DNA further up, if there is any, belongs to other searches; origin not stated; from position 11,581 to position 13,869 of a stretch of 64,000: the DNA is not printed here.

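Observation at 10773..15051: AT-rich three-gene defense-like block: HExxH zincin protein + ABC/AAA_15 ATPase + HNH nuclease (Septu-like pair with an extra metallopeptidase)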

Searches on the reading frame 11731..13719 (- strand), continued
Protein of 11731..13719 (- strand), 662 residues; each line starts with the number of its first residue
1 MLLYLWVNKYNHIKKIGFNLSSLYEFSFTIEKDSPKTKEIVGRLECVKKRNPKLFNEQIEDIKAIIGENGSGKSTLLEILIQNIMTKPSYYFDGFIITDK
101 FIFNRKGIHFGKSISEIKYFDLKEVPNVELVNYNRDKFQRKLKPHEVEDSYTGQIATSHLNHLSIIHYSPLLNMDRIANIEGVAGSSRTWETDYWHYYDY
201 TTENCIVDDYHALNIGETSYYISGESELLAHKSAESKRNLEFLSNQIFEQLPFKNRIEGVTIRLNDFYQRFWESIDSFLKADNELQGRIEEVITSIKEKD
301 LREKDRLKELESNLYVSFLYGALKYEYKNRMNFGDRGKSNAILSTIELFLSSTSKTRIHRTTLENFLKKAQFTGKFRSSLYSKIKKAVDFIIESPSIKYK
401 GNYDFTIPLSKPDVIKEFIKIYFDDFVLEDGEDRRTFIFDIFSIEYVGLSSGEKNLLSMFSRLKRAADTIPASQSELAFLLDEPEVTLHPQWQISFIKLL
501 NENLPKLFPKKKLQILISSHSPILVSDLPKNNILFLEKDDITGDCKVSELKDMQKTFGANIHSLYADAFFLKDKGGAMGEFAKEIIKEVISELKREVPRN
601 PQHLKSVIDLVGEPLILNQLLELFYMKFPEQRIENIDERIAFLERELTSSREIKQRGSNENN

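Call 75: search_solved_structures(query=A2, max_evalue=0.001)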
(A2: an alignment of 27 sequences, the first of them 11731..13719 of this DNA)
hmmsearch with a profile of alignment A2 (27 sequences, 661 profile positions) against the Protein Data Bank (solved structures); distinct sequences matched with E-value up to 0.001: 23.
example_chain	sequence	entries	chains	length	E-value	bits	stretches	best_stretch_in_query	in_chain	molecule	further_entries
9kjx_B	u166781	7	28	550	2.5e-14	56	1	444-534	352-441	AAA family ATPase | Retron I-A effector PtuA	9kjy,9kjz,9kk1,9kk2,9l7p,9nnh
9vh1_D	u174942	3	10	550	3e-14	55.7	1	443-533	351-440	Retron Ec78 probable ATPase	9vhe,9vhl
9vkz_A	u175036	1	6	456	3e-14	55.7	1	444-532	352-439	Retron Ec78 probable ATPase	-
9u9y_A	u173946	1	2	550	4.1e-14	55.3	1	444-534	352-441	AAA family ATPase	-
9nnb_C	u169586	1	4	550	2.8e-13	52.5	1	444-534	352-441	Retron I-A effector PtuA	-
9e8z_C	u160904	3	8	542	8e-13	51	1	358-541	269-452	Retron Ec83 probable ATPase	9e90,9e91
8ux9_B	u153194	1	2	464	1e-12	50.7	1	449-524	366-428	AriA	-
8v45_A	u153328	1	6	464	1e-12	50.7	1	449-524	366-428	AriA antitoxin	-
9nnk_C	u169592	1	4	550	1.4e-12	50.2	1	444-534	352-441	Retreon I-A effector PtuA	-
9n69_A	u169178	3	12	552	2.5e-12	49.3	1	346-536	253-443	AAA family ATPase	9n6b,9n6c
22bu_B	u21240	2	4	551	4.6e-12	48.5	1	432-527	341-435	AAA family ATPase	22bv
8v46_A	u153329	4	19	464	1.2e-11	47.1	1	449-524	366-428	AriA antitoxin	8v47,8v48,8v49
8ee4_A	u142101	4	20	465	3.1e-11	45.8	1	441-542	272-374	PtuA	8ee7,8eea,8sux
22et_E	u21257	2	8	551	1.2e-10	43.8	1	432-527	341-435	PtuA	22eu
9o4a_A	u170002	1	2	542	2.9e-10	42.5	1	358-541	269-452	Retron Ec83 probable ATPase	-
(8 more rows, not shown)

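Call 85: find_related_loci(query=A2, collection=viral_contigs, flank=8000)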
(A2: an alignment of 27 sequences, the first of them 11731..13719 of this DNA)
Query A2 (662 aa) in viral_contigs; peptide patterns used: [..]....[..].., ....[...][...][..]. (x = any residue, [..] = any of these).
600 stretches matched a pattern (row limit reached: there are more); 5 encode a relative of the query (tblastn E <= 1e-3); 5 distinct loci.
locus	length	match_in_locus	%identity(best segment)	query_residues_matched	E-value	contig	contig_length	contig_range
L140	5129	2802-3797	24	325-619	5e-11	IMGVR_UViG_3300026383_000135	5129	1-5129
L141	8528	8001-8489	29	450-622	6e-10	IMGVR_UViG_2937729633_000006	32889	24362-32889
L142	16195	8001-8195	37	479-548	2e-7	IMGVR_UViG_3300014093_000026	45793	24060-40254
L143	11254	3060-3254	37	479-548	2e-7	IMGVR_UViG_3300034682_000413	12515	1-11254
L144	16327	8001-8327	34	450-557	2e-6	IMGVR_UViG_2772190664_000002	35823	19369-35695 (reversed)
